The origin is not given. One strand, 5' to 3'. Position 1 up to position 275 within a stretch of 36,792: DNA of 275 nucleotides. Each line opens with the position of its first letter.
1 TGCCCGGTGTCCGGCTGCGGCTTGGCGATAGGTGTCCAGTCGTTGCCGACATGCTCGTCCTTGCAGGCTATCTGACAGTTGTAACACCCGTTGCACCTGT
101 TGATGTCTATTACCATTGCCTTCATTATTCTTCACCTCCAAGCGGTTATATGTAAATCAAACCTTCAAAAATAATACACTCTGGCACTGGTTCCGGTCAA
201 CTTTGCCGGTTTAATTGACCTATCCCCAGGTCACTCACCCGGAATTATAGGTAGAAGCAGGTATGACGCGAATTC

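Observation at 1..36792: Island-level view: a soluble, oxygen-sensitive enzyme set suggesting an undescribed anaerobic route from esterified or carboxylated hydroxy-aromatics to short acyl-CoAs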

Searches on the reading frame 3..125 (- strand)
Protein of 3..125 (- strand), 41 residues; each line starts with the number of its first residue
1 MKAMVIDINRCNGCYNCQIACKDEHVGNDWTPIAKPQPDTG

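Call 68: search_protein_families(library=pfam, max_evalue=1, proteins=[window:3-125:-])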
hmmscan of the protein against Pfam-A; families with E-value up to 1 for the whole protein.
seq(41 aa): 6 families
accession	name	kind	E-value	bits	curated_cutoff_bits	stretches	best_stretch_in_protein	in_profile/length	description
PF12797.12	Fer4_2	-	4.1e-05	23.7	24.5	1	3-22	2-21/22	4Fe-4S binding domain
PF12837.12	Fer4_6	-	0.00014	22.1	25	1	4-22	2-20/24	4Fe-4S binding domain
PF13237.11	Fer4_10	-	0.0007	19.9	25.5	1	4-22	2-21/53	4Fe-4S dicluster domain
PF00037.32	Fer4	-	0.0051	17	21.1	1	5-21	2-18/24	4Fe-4S binding domain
PF12838.12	Fer4_7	-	0.0053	17.6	27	1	2-22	29-49/52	4Fe-4S dicluster domain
PF12800.12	Fer4_4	-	0.0069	17.1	24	1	9-22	2-15/17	4Fe-4S binding domain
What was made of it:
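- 1..125 (-): Truncated 4Fe-4S ferredoxin-domain gene (first 41 codons, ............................). It lies downstream of the AH-like enzyme and CocE and is a possible electron-transfer partner. Fer4_2, Fer4_6 and Fer4_10 hits at E 4e-5 to 7e-4 on 41 residues (call 68).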
